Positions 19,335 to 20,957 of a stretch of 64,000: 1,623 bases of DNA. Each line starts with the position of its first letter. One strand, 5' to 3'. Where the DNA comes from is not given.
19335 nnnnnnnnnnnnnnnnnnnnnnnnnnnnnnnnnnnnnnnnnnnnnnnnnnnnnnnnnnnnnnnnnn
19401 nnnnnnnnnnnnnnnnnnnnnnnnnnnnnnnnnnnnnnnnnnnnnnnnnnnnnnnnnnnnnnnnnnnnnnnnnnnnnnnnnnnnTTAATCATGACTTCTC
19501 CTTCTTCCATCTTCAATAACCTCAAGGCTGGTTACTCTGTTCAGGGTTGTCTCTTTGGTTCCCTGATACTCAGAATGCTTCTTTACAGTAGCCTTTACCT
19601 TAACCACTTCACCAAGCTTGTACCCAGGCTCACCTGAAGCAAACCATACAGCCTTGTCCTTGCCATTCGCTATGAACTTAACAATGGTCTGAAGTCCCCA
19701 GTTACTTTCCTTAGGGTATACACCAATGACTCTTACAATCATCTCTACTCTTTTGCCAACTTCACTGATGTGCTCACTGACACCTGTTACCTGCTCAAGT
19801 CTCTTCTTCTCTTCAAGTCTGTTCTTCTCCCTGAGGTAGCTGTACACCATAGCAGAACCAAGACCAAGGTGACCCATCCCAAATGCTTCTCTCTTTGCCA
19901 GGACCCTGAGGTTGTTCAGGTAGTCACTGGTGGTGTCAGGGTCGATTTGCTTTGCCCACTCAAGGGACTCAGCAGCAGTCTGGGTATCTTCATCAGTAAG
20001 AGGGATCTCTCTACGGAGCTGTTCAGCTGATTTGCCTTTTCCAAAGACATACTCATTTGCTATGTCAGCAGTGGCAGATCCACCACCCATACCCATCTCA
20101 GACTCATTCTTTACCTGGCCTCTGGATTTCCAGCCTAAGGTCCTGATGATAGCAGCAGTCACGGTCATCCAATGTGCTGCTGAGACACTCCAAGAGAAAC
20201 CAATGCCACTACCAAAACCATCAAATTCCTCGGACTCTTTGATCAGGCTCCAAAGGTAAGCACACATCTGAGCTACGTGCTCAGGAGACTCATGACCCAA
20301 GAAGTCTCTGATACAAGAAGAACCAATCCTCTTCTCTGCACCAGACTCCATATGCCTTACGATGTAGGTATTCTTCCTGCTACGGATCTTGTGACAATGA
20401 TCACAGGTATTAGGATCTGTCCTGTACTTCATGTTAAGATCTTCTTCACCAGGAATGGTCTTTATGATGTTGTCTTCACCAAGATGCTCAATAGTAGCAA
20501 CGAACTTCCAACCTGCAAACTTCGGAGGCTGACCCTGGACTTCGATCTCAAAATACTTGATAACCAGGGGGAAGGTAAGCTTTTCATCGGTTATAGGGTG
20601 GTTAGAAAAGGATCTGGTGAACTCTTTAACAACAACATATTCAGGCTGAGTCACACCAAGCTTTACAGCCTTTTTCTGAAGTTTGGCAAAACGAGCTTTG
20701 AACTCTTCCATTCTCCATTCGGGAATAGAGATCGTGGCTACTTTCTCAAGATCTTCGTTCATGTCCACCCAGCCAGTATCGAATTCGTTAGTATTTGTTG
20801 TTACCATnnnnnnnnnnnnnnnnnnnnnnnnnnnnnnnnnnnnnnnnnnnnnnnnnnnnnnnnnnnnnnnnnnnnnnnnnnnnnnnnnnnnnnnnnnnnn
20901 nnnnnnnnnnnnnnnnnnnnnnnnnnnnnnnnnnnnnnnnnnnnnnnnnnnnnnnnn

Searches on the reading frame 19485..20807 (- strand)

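Call 26: search_protein_families(library=phrogs, max_evalue=0.00001, proteins=[window:19485-20807:-])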
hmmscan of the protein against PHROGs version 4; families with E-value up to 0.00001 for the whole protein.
window:19485-20807:- (440 aa): 4 families
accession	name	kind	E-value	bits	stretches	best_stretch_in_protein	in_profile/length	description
phrog_2319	-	unknown function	4.2e-72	244.6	1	22-426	2-395/399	-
phrog_3628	-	unknown function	4.4e-14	53.3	1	316-428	145-256/257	-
phrog_27218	-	unknown function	2.2e-09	38.4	1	339-426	102-188/192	-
phrog_30451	-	unknown function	2.8e-06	28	1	328-426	174-278/287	-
